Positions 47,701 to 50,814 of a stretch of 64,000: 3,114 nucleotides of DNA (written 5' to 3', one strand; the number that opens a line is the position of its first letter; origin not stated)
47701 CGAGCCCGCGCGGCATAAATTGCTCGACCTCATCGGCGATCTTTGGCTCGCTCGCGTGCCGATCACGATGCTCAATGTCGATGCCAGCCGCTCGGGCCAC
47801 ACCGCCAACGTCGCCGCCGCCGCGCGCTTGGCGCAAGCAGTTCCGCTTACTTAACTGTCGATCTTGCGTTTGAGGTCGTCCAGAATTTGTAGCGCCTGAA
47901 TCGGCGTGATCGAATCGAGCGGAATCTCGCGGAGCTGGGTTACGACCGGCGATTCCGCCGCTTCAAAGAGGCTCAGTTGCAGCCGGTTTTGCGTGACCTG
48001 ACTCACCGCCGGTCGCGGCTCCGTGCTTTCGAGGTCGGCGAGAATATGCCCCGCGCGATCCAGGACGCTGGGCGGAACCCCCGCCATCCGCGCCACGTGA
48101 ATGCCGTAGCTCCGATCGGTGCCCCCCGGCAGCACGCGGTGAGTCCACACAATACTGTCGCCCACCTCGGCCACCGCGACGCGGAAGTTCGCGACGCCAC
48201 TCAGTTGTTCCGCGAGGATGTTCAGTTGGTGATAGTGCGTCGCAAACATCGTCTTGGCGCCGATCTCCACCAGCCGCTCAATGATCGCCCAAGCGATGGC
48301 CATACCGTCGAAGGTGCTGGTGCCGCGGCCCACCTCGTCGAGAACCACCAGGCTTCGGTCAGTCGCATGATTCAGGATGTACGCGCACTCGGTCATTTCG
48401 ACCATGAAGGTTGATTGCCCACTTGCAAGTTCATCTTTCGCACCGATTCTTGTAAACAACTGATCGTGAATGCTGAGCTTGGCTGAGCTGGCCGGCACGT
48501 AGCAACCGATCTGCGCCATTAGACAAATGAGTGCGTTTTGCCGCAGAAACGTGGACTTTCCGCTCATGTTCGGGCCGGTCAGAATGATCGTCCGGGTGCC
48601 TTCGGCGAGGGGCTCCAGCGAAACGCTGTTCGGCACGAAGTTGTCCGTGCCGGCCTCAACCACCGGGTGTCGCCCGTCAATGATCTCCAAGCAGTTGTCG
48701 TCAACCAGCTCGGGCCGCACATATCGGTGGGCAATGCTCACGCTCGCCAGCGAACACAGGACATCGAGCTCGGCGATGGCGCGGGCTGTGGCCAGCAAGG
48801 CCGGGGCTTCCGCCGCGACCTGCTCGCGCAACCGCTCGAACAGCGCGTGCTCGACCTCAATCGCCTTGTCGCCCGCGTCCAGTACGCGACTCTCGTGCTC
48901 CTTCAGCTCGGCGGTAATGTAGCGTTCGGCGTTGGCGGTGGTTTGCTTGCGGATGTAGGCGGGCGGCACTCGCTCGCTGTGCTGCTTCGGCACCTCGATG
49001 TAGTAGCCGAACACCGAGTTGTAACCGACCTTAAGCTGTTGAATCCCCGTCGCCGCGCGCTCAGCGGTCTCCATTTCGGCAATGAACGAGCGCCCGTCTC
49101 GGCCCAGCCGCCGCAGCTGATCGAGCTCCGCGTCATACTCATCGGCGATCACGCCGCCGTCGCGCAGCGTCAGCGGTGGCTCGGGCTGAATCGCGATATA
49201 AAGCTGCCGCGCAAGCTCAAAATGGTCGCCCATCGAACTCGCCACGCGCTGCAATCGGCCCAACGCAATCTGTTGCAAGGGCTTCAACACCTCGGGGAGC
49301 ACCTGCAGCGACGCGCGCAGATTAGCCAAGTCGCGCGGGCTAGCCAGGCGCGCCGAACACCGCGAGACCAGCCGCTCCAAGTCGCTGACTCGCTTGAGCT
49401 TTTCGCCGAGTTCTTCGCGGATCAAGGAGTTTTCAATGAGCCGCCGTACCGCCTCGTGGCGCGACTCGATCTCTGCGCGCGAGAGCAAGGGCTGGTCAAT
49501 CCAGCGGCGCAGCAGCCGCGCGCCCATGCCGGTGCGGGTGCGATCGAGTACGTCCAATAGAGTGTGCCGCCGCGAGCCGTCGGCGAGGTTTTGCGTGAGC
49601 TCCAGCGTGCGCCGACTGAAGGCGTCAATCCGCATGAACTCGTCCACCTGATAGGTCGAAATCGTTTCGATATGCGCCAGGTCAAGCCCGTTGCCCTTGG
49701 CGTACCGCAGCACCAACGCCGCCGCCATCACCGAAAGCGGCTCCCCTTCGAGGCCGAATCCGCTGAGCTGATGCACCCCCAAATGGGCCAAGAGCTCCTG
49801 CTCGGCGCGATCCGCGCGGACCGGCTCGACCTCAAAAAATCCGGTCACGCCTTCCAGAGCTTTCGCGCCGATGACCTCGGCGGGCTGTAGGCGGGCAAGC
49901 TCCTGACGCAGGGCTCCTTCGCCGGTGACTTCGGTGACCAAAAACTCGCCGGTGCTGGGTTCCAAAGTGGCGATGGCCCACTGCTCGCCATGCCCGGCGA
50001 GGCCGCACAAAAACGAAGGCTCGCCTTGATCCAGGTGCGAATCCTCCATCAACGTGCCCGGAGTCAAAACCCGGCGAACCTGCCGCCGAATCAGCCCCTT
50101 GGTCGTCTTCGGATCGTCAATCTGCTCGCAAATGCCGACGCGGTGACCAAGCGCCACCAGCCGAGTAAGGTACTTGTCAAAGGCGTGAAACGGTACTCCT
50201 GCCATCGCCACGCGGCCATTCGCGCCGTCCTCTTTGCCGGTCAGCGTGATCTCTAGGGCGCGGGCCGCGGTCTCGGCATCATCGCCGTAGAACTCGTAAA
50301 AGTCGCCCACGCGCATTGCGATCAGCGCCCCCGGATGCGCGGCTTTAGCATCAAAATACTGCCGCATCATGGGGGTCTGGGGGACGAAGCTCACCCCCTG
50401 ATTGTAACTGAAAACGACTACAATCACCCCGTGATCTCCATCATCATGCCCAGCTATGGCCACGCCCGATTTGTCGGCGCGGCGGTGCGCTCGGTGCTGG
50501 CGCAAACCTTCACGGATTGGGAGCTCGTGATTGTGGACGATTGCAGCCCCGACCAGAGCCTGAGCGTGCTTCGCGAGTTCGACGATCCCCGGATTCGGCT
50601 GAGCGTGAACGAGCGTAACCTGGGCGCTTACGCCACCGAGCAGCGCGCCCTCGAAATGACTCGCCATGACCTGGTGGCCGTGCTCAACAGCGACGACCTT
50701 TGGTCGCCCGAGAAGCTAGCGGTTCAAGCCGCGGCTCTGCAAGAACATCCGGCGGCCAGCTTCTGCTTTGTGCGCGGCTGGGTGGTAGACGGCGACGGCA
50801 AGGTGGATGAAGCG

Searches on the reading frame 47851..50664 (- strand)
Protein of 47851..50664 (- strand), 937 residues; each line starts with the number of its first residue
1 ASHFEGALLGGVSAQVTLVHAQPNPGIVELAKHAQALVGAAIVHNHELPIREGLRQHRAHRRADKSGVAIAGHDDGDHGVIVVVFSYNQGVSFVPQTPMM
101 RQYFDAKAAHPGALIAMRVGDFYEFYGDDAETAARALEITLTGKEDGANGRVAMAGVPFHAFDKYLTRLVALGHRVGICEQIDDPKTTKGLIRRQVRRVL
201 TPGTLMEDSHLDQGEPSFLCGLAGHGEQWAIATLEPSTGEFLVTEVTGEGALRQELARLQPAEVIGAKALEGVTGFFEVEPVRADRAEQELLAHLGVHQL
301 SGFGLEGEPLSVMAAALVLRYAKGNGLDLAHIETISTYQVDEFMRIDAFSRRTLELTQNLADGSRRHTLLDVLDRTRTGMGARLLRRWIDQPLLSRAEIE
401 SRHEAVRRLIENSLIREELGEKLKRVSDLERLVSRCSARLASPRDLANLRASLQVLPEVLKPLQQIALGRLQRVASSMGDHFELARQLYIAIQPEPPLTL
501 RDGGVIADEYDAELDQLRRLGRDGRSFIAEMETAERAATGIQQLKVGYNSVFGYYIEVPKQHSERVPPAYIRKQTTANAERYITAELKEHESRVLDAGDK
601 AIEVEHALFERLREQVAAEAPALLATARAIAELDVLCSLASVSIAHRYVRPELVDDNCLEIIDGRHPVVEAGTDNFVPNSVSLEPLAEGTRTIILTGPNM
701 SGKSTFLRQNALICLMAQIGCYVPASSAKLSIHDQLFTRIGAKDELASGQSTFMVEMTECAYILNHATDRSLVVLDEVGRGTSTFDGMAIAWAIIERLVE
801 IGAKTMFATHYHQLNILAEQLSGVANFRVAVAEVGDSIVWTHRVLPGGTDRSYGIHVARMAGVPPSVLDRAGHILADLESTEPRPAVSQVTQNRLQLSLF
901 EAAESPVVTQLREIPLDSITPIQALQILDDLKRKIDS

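Call 74: search_protein_families(library=pfam, proteins=[window:47851-50664:-], max_evalue=0.00001)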
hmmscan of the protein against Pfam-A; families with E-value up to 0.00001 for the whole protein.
window:47851-50664:- (937 aa): 5 families
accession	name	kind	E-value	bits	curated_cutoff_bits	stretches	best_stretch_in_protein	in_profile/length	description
PF00488.27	MutS_V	-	1.1e-80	270.5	30.2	1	693-879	1-188/188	MutS domain V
PF05192.23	MutS_III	-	1.7e-51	175.7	34.1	1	350-640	2-194/194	MutS domain III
PF01624.25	MutS_I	-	6.8e-39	133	20.6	1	97-208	1-112/113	MutS domain I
PF05190.23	MutS_IV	-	1.3e-28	99.5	22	1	509-597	1-89/92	MutS family domain IV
PF05188.22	MutS_II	-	2.9e-13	50.8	25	1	222-323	6-122/133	MutS domain II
